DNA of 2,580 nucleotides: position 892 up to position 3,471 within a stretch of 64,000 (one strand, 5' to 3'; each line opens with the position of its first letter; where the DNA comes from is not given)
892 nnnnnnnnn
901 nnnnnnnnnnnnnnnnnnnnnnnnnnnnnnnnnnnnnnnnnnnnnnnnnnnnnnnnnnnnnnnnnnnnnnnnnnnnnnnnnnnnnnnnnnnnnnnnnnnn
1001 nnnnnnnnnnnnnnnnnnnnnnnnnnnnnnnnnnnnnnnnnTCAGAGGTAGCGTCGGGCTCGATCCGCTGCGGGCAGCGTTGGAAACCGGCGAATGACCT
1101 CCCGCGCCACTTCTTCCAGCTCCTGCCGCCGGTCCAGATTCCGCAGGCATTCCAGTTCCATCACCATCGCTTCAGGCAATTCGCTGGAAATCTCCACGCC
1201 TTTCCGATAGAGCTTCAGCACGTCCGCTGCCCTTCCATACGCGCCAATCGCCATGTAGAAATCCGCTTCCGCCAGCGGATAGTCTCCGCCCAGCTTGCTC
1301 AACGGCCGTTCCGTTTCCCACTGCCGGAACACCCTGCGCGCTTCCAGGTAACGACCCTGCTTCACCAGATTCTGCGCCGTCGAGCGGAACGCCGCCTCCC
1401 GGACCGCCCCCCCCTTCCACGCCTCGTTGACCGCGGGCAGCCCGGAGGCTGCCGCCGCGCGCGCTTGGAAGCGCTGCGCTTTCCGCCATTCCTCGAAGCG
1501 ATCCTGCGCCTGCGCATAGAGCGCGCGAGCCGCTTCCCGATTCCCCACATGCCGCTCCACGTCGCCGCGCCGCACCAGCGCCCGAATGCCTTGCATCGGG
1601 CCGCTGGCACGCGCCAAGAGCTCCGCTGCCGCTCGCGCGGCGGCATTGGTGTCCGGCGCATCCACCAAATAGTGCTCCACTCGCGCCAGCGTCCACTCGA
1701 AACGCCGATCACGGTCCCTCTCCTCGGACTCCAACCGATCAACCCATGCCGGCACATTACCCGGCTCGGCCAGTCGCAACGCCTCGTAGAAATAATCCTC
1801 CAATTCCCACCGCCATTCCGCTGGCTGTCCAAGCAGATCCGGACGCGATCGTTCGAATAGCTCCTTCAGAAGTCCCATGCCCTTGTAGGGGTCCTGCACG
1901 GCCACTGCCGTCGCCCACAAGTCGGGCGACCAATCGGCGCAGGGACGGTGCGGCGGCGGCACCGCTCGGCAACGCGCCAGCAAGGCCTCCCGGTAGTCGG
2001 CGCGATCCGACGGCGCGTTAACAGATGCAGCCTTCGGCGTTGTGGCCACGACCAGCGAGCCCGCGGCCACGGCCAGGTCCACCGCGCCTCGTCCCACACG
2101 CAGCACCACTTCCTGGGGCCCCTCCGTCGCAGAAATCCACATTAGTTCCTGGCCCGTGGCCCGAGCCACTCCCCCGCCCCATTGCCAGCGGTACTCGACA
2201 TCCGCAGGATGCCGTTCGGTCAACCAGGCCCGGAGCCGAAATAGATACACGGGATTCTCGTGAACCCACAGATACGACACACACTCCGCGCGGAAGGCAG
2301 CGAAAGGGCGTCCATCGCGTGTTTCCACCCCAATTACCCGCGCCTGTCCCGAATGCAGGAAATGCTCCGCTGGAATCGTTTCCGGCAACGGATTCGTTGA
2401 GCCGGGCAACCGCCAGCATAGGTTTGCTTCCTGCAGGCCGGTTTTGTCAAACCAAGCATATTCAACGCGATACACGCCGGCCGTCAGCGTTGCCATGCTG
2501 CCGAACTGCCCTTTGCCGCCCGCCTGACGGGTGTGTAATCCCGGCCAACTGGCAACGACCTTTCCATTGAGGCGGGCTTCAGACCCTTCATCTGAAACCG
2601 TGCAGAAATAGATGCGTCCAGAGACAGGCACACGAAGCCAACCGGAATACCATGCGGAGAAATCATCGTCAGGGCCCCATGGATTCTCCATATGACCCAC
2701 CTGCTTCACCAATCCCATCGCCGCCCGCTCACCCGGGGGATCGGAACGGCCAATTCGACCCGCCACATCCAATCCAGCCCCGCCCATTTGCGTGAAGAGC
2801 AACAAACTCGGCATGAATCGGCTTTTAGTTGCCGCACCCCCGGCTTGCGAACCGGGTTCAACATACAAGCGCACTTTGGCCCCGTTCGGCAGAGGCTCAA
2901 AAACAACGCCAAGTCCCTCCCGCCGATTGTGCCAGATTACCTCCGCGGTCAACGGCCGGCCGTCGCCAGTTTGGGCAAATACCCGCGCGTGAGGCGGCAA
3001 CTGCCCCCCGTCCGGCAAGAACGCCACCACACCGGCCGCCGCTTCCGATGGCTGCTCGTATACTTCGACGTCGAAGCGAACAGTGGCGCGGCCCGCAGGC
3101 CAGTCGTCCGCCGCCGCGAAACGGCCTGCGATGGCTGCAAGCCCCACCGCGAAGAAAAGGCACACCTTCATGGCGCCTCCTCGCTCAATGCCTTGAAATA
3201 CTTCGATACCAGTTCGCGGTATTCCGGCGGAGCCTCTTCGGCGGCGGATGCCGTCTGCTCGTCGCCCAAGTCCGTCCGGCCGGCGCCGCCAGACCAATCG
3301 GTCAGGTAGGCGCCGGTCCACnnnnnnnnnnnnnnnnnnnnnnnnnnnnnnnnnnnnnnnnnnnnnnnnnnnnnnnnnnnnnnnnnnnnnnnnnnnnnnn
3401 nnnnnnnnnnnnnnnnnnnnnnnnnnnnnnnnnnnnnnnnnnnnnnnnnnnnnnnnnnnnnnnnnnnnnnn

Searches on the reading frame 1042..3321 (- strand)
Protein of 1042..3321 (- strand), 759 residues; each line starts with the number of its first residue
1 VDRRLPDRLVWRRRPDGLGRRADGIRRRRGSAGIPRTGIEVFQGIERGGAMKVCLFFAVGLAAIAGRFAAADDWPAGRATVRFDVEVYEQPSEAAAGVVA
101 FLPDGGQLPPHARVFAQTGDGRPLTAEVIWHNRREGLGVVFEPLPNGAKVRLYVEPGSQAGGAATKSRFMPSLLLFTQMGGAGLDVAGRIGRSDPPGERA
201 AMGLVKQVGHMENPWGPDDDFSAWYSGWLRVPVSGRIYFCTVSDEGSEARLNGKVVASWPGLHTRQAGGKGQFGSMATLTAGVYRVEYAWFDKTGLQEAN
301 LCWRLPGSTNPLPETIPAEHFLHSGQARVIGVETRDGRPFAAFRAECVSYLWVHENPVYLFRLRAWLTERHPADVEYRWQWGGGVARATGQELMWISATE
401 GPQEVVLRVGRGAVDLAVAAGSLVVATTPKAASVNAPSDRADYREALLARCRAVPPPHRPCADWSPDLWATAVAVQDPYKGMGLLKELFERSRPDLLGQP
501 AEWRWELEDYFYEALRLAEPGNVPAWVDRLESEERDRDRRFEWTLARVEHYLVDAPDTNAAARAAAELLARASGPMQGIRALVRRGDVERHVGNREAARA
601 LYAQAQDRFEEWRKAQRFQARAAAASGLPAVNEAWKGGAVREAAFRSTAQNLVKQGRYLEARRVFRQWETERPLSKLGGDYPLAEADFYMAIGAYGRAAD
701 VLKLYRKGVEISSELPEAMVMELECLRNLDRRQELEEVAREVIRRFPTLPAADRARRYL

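Call 36: search_protein_families(library=pfam, proteins=[window:1042-3321:-], max_evalue=0.001)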
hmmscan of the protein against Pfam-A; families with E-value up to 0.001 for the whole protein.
window:1042-3321:- (759 aa): 1 family
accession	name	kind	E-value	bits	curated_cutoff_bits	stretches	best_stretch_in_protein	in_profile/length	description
PF07691.17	PA14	-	8.6e-05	22.8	24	1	217-310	42-140/147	PA14 domain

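Call 54: search_protein_families(library=ncbifam, proteins=[window:1042-3321:-], max_evalue=0.001)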
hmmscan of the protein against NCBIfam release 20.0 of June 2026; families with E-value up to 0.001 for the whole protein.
window:1042-3321:- (759 aa): 1 family
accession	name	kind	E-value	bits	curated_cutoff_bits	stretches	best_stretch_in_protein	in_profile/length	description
TIGR02795.1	tol_pal_ybgF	equivalog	1.1e-09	38.9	90.1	1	645-757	5-117/119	tol-pal system protein YbgF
